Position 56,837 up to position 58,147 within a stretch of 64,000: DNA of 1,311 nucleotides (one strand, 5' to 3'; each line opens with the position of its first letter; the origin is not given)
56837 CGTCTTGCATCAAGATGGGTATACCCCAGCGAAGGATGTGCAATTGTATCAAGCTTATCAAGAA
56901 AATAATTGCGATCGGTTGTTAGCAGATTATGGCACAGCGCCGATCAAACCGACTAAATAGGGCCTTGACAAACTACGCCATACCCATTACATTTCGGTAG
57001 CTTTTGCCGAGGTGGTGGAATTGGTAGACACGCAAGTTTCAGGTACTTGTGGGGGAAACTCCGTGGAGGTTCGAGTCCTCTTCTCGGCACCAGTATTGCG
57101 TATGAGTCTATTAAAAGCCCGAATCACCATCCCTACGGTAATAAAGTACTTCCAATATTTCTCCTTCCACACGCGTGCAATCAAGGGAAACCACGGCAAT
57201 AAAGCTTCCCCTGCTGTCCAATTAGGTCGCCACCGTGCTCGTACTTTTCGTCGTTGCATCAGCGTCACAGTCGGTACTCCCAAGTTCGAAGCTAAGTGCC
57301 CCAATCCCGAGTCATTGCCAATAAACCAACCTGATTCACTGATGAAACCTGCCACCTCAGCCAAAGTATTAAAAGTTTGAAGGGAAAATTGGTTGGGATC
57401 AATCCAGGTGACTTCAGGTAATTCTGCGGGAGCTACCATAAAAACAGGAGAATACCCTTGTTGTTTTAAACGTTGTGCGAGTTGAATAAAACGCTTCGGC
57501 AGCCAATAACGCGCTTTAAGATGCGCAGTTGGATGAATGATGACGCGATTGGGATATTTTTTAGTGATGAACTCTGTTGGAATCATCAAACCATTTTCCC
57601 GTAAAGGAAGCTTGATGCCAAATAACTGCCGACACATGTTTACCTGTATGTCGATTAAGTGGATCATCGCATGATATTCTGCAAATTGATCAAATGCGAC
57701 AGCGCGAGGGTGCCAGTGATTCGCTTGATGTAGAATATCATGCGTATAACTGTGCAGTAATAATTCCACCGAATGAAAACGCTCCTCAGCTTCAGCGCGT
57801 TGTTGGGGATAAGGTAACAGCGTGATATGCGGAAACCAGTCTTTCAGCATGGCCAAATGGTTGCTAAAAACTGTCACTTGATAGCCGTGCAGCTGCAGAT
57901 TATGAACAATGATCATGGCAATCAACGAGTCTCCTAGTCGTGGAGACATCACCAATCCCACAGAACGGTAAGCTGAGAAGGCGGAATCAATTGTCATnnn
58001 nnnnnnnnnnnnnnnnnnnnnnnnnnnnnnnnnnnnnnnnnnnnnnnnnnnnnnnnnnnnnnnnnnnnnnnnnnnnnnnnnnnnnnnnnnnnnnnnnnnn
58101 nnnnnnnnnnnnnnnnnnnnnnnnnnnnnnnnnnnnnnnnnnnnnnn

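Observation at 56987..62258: Operon of a GT9 glycosyltransferase plus three tandem, highly diverged kinase-like paralogues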

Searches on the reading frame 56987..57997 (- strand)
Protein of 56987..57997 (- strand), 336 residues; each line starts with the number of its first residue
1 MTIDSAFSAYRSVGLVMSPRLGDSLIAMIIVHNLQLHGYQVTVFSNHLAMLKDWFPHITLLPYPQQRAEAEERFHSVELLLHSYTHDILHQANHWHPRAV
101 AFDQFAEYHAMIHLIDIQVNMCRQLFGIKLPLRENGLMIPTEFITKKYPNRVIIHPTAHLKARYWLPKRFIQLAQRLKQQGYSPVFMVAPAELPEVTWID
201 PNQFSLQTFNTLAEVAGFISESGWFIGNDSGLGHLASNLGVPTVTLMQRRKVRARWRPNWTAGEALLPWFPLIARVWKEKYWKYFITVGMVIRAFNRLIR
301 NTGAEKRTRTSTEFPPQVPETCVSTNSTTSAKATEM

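Call 3: search_protein_families(library=pfam, proteins=[window:56987-57997:-], max_evalue=1)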
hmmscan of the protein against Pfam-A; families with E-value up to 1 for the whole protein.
window:56987-57997:- (336 aa): 1 family
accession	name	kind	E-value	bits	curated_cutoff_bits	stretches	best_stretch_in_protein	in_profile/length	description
PF01075.23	Glyco_transf_9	-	1.9e-12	47.5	22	1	146-246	103-208/247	Glycosyltransferase family 9 (heptosyltransferase)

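Call 10: search_protein_families(library=ncbifam, proteins=[window:56987-57997:-], max_evalue=1)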
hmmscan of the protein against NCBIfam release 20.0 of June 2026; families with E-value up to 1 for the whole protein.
window:56987-57997:- (336 aa): 7 families
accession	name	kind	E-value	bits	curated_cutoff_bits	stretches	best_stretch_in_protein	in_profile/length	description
TIGR02201.1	heptsyl_trn_III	equivalog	5.9e-09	35.4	170.2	1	150-263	182-300/344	putative lipopolysaccharide heptosyltransferase III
TIGR02193.1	heptsyl_trn_I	equivalog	1.3e-08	34.4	185.3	1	146-248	178-282/320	lipopolysaccharide heptosyltransferase I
NF007742.0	PRK10422.1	equivalog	1.1e-07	31.1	467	1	150-262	184-301/352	lipopolysaccharide core heptosyltransferase RfaQ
TIGR04414.1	hepto_Aah_TibC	equivalog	0.00023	20.2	200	1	37-245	111-304/374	autotransporter strand-loop-strand O-heptosyltransferase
TIGR02195.1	heptsyl_trn_II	equivalog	0.00035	19.8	134.6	1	161-246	187-281/339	lipopolysaccharide heptosyltransferase II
NF008204.0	PRK10964.1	equivalog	0.0028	16.8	437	1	127-247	153-279/322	lipopolysaccharide heptosyltransferase RfaC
NF008681.0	PRK11700.1-4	equivalog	0.061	12.6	231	1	31-96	67-133/188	VOC family protein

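Call 44: find_homologous_proteins(query=window:56987-57997:-, max_evalue=0.001)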
Query window:56987-57997:- (336 aa): 468 proteins with E <= 0.001 among 1349 candidates; the best 120 are listed.
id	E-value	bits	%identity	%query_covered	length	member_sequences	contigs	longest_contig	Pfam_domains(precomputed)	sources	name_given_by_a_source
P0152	6.4e-108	379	54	89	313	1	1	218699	PF01075.24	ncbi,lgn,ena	-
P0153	7.5e-108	379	56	87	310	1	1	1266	PF01075.24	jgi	jgi:heptosyltransferase III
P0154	2.9e-105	370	54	88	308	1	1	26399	PF01075.24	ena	-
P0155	2.0e-103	364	51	88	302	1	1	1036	PF01075.24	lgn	-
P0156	3.1e-101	357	52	86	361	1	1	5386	PF01075.24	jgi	-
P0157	4.7e-100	353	51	89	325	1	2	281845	PF01075.24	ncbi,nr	ncbi:MAG TPA: glycosyltransferase family 9 protein [Gammaproteobacteria bacterium]|nr:glycosyltransf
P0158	6.5e-99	349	50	88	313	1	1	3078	PF01075.24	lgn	-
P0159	6.2e-98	346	52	87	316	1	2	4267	PF01075.24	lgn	-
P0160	3.4e-97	344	50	89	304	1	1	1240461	PF01075.24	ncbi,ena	-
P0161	1.4e-96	341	51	88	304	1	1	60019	PF01075.24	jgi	-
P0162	7.5e-95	336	51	87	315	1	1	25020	PF01075.24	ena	-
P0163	2.1e-94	334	49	88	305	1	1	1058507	PF01075.24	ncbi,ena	-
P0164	3.5e-93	330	50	87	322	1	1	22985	PF01075.24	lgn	-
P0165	8.1e-93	329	48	86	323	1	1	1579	PF01075.24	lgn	-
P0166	1.8e-90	321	47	87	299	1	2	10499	PF01075.24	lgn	-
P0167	2.6e-90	321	47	88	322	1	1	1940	PF01075.24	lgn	-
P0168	5.7e-90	320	45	87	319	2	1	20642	PF01075.24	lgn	-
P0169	6.3e-90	320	47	86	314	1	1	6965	PF01075.24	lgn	-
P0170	1.6e-89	318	48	88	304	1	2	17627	PF01075.24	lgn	-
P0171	3.0e-87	311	47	86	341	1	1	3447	PF01075.24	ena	-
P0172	4.0e-87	310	43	92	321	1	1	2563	PF01075.24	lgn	-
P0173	1.7e-86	308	45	88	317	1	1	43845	PF01075.24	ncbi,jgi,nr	ncbi:MAG: hypothetical protein K0Q74_188 [Gammaproteobacteria bacterium]|jgi:ADP-heptose:LPS heptosy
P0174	2.0e-86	308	43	91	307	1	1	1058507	PF01075.24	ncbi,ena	-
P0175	1.7e-84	302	44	86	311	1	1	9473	PF01075.24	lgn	-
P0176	1.8e-84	302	47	86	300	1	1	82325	PF01075.24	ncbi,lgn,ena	-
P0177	1.2e-83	299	46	85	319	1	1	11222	PF01075.24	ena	-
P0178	6.5e-82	293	46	87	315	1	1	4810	PF01075.24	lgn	-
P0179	7.6e-82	293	43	90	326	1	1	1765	PF01075.24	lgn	-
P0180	1.2e-81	292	44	89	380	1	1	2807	PF01075.24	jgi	jgi:hypothetical protein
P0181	1.2e-80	289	46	86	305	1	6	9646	PF01075.24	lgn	-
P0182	2.2e-80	288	44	87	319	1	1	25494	PF01075.24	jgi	jgi:ADP-heptose:LPS heptosyltransferase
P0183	2.2e-80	288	42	89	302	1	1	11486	PF01075.24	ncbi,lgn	ncbi:MAG: glycosyltransferase family 9 protein [Gammaproteobacteria bacterium]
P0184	3.2e-80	288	44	88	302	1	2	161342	PF01075.24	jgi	jgi:heptosyltransferase-3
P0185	4.6e-80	287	45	85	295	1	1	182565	PF01075.24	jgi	jgi:heptosyltransferase-3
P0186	7.1e-80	287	44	88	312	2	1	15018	PF01075.24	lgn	-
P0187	1.0e-78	283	43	88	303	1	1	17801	PF01075.24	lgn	-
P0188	1.5e-78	282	45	89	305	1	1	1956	PF01075.24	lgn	-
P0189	6.4e-78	280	42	88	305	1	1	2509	PF01075.24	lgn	-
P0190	5.5e-77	277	44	88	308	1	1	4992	PF01075.24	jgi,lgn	-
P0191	8.8e-77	276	43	86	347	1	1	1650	PF01075.24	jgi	jgi:hypothetical protein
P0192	1.2e-76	276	44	86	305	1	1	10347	PF01075.24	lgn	-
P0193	2.5e-76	275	40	88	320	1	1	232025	PF01075.24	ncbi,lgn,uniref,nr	ncbi:glycosyltransferase family 9 protein [Chitinasiproducens palmae]|uniref:Glycosyltransferase fam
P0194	4.2e-76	274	42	86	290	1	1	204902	PF01075.24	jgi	-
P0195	5.4e-76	274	46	86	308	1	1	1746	PF01075.24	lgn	-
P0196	7.9e-76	273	45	87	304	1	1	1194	PF01075.24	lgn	-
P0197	8.7e-76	273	44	87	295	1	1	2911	PF01075.24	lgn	-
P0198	2.5e-75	272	44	85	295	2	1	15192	PF01075.24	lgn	-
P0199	4.8e-75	271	45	85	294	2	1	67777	PF01075.24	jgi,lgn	jgi:hypothetical protein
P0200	6.1e-75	270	45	88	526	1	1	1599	PF01075.24,PF04932.21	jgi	jgi:hypothetical protein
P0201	6.3e-75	270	45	87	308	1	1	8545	PF01075.24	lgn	-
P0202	8.6e-75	270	41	90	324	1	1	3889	PF01075.24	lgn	-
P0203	9.4e-75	270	44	85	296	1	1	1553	PF01075.24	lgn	-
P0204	1.4e-74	269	44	86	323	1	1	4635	PF01075.24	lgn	-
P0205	1.9e-74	269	43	88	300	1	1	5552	PF01075.24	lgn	-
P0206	2.8e-74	268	42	88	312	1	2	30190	PF01075.24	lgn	-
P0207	3.5e-74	268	42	91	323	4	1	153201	PF01075.24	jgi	-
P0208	4.1e-74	268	42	91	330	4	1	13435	PF01075.24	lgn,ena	-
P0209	8.1e-74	267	42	89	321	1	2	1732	PF01075.24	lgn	-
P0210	1.1e-73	266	44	86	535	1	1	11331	PF06293.21,PF01075.24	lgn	-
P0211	2.8e-73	265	42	85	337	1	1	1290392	PF01075.24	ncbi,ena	-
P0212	3.4e-73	265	42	86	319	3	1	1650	PF01075.24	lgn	-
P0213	8.8e-73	263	37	95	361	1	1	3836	PF01075.24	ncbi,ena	-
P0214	9.8e-73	263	42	86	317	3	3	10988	PF01075.24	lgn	-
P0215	1.5e-72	262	45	86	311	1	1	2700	PF01075.24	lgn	-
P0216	1.6e-72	262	42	91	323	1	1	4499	PF01075.24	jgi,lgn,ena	-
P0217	2.3e-72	262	42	88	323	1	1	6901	PF01075.24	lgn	-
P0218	5.8e-72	261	40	90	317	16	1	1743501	PF01075.24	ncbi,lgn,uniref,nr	ncbi:hypothetical protein BWP39_10710 [Paraburkholderia acidicola]|uniref:ADP-heptose:LPS heptosyltr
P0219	7.3e-72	260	42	89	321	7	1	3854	PF01075.24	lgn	-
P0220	7.3e-72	260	41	86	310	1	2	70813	PF01075.24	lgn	-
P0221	8.3e-72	260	42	88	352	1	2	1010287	PF01075.24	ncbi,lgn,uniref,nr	ncbi:MAG: glycosyltransferase family 9 protein [Pigmentiphaga sp.]|uniref:glycosyltransferase family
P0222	1.0e-71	260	38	92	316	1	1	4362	PF01075.24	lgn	-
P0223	1.1e-71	260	44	85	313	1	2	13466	PF01075.24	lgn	-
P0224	2.0e-71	259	43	85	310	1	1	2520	PF01075.24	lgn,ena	-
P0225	2.4e-71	259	43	87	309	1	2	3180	PF01075.24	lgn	-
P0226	3.2e-71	258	43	86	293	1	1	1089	PF01075.24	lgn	-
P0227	5.2e-71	257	42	88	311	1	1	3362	PF01075.24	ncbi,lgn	-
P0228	5.6e-71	257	43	85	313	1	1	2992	PF01075.24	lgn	-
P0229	7.4e-71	257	41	86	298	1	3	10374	PF01075.24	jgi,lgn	jgi:hypothetical protein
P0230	1.1e-70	256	40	86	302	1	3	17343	PF01075.24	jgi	jgi:heptosyltransferase-3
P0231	2.3e-70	255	38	90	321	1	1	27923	PF01075.24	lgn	-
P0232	3.0e-70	255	41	85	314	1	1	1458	PF01075.24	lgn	-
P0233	4.2e-70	254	39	95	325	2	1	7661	PF01075.24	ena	-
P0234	4.9e-70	254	43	85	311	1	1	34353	PF01075.24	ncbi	-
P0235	5.1e-70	254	40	86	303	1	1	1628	PF01075.24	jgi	jgi:heptosyltransferase III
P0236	5.5e-70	254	40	87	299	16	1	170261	PF01075.24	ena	-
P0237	6.8e-70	254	41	87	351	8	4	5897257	PF01075.24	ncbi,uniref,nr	ncbi:hypothetical protein N5K27_23390 [Pigmentiphaga sp. GD03639]|uniref:Glycosyltransferase family 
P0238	7.9e-70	254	39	86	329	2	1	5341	PF01075.24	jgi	jgi:heptosyltransferase-3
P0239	1.5e-69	253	41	86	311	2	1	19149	PF01075.24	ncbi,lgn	-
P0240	2.2e-69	252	39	89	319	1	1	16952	PF01075.24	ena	-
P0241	4.0e-69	251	44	84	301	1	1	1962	PF01075.24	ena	-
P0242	4.2e-69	251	38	88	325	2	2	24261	PF01075.24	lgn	-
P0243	1.4e-68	249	39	90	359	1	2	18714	PF01075.24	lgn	-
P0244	1.4e-68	249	41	89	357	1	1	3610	PF01075.24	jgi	jgi:hypothetical protein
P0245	1.4e-68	249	41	86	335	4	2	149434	PF01075.24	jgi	jgi:heptosyltransferase-3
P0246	1.8e-68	249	40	86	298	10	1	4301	PF01075.24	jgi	-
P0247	4.7e-68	248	41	89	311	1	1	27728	PF01075.24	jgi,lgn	jgi:hypothetical protein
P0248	5.3e-68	248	41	85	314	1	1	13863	PF01075.24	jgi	jgi:heptosyltransferase III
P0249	5.3e-68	248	41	86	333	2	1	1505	PF01075.24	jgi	-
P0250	7.5e-68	247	41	86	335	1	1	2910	PF01075.24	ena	-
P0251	1.1e-67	247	40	88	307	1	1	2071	PF01075.24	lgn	-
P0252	1.3e-67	246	39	88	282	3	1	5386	PF01075.24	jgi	jgi:hypothetical protein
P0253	1.1e-66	243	38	91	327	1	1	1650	PF01075.24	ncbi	-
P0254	5.9e-66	241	40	88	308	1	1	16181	PF01075.24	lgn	-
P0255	7.2e-66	241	39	88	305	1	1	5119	PF01075.24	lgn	-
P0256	1.0e-65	240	38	85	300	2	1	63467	PF01075.24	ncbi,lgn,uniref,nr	ncbi:hypothetical protein OVY01_22205 [Robbsia sp. Bb-Pol-6]|uniref:Glycosyl transferase n=1 Tax=Rob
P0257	1.3e-65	240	40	85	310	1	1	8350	PF01075.24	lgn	-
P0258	3.1e-65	238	39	87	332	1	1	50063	PF01075.24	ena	-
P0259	4.7e-65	238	40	86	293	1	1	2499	PF01075.24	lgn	-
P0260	7.0e-65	237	40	86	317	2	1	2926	PF01075.24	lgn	-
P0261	8.2e-65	237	39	88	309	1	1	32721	PF01075.24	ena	-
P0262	1.2e-64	236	36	90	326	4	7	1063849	PF01075.24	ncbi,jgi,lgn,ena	-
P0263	1.8e-64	236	38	85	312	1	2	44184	PF01075.24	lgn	-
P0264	2.5e-64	235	37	90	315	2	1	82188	PF01075.24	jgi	jgi:heptosyltransferase III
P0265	3.3e-64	235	40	83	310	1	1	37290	PF01075.24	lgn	-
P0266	3.4e-64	235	40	85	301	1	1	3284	PF01075.24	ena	-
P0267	5.4e-64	234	41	86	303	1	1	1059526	PF01075.24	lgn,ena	-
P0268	1.2e-63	233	40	86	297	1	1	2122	PF01075.24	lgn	-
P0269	1.6e-63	233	39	85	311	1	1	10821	PF01075.24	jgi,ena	-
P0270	2.4e-63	232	37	94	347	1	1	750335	PF01075.24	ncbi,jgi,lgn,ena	jgi:hypothetical protein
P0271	6.2e-63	231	38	87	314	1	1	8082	PF01075.24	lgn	-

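Call 45: find_encoding_contigs(protein=P0152, flank=8000, max_places=2)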
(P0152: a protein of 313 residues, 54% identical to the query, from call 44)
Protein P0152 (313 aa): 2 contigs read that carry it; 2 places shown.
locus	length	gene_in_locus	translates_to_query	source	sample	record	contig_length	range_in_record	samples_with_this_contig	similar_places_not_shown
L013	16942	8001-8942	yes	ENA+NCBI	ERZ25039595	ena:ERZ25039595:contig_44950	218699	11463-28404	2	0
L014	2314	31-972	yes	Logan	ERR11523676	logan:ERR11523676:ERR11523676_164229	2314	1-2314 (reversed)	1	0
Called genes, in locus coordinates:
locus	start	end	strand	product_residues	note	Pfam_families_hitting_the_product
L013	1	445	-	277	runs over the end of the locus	PF17827:PrmC_N, PF00891:Methyltransf_2 (weak), PF05175:MTS, PF01170:UPF0020 (weak), PF02390:Methyltransf_4 (weak), PF13847:Methyltransf_31, PF08241:Methyltransf_11 (weak), PF13649:Methyltransf_25, +1 more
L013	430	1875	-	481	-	PF02347:GDC-P, PF00266:Aminotran_5, PF21478:GcvP2_C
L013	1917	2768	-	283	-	PF13714:PEP_mutase, PF00463:ICL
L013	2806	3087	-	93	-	PF13560:HTH_31, PF01381:HTH_3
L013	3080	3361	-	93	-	PF05973:Gp49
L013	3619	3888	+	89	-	-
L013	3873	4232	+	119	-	PF02452:PemK_toxin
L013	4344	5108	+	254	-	PF05742:TANGO2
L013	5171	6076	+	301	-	PF03576:Peptidase_S58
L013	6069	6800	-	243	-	PF00196:GerE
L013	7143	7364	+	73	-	PF02599:CsrA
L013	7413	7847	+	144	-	PF00072:Response_reg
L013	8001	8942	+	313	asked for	PF01075:Glyco_transf_9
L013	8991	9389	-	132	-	-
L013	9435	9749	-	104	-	PF13560:HTH_31 (weak), PF12844:HTH_19, PF01381:HTH_3, PF13443:HTH_26 (weak)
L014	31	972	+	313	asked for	PF01075:Glyco_transf_9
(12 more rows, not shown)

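Call 46: find_encoding_contigs(protein=P0160, flank=8000, max_places=2)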
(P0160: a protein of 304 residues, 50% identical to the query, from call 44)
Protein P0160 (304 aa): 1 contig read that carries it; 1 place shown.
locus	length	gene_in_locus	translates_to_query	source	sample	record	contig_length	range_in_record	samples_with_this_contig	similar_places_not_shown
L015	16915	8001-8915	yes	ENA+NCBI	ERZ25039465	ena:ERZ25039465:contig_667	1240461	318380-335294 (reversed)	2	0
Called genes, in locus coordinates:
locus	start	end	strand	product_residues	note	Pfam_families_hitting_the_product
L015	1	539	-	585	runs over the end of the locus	PF02321:OEP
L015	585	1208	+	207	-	PF00293:NUDIX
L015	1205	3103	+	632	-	PF02518:HATPase_c, PF00204:DNA_gyraseB, PF01751:Toprim, PF00986:DNA_gyraseB_C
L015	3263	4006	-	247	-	PF01066:CDP-OH_P_transf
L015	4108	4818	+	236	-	PF18306:LDcluster4, PF03641:Lysine_decarbox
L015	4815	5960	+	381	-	PF13091:PLDc_2, PF00614:PLDc (weak), PF13091:PLDc_2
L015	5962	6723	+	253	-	PF03372:Exo_endo_phos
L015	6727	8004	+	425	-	PF04932:Wzy_C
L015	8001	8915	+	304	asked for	PF01075:Glyco_transf_9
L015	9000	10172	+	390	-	PF00190:Cupin_1, PF05899:Cupin_3 (faint), PF07883:Cupin_2, PF00190:Cupin_1, PF07883:Cupin_2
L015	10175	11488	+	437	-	PF01566:Nramp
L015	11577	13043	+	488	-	-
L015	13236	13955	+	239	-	PF00106:adh_short, PF23441:SDR, PF13561:adh_short_C2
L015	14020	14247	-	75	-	-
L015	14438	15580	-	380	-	PF04754:Transposase_31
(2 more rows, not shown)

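Call 47: find_encoding_contigs(protein=P0210, flank=8000, max_places=2)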
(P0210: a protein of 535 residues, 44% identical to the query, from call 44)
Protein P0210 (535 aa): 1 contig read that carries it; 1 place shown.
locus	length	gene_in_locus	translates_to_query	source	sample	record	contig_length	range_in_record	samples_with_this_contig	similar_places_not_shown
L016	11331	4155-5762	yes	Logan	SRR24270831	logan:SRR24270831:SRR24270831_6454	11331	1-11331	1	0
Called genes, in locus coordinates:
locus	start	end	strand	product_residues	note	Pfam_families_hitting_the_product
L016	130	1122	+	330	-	PF01075:Glyco_transf_9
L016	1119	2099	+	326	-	PF01075:Glyco_transf_9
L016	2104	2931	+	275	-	PF00535:Glycos_transf_2, PF10111:Glyco_tranf_2_2, PF13641:Glyco_tranf_2_3 (weak), PF02709:Glyco_transf_7C, PF10111:Glyco_tranf_2_2 (weak)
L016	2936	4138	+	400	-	PF04932:Wzy_C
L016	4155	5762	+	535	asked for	PF01075:Glyco_transf_9, PF06293:Kdo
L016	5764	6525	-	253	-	PF00535:Glycos_transf_2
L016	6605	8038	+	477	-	PF00294:PfkB, PF08543:Phos_pyr_kin, PF01467:CTP_transf_like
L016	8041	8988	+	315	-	PF01073:3Beta_HSD, PF01370:Epimerase, PF02719:Polysacc_synt_2 (weak), PF04321:RmlD_sub_bind, PF07993:NAD_binding_4 (faint), PF16363:GDP_Man_Dehyd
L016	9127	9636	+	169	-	-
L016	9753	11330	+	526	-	?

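Call 49: search_protein_families(library=ncbifam, proteins=[P0210, P0152], max_evalue=0.001)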
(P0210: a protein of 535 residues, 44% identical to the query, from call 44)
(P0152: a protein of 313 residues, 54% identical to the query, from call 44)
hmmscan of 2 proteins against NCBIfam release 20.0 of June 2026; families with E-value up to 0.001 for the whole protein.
P0210 (535 aa): 6 families
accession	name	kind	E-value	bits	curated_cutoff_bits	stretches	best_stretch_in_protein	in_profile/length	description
TIGR02193.1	heptsyl_trn_I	equivalog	1.6e-07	30.9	185.3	1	145-243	180-280/320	lipopolysaccharide heptosyltransferase I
TIGR02201.1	heptsyl_trn_III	equivalog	9.4e-07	28.2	170.2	1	147-259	182-300/344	putative lipopolysaccharide heptosyltransferase III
NF007742.0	PRK10422.1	equivalog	2.3e-05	23.4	467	1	146-258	183-300/352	lipopolysaccharide core heptosyltransferase RfaQ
NF002475.0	PRK01723.1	equivalog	2.6e-05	23.4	142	1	313-490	12-188/241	3-deoxy-D-manno-octulosonic acid kinase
NF007684.0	PRK10359.1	equivalog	3.1e-05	23.7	248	1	320-489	13-178/232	lipopolysaccharide core heptose(II) kinase RfaY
NF011703.0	PRK15123.1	equivalog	0.00011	21.2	170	1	360-481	44-173/268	lipopolysaccharide core heptose(I) kinase RfaP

P0152 (313 aa): 4 families
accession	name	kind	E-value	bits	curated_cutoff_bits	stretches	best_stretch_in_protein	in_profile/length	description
TIGR02201.1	heptsyl_trn_III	equivalog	3e-09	36.4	170.2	1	158-276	180-304/344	putative lipopolysaccharide heptosyltransferase III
TIGR02193.1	heptsyl_trn_I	equivalog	7.4e-09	35.3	185.3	1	143-257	160-281/320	lipopolysaccharide heptosyltransferase I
NF007742.0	PRK10422.1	equivalog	4.9e-07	28.9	467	1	159-271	183-300/352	lipopolysaccharide core heptosyltransferase RfaQ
TIGR02195.1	heptsyl_trn_II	equivalog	2.8e-05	23.4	134.6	1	158-256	173-281/339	lipopolysaccharide heptosyltransferase II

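Call 85: search_protein_families(library=padloc, proteins=[window:56987-57997:-], max_evalue=0.01)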
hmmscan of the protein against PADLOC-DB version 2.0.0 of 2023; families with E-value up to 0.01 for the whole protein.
window:56987-57997:- (336 aa): 0 families

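Call 86: search_protein_families(library=phrogs, proteins=[window:56987-57997:-], max_evalue=0.01)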
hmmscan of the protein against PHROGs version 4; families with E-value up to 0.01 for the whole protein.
window:56987-57997:- (336 aa): 0 families
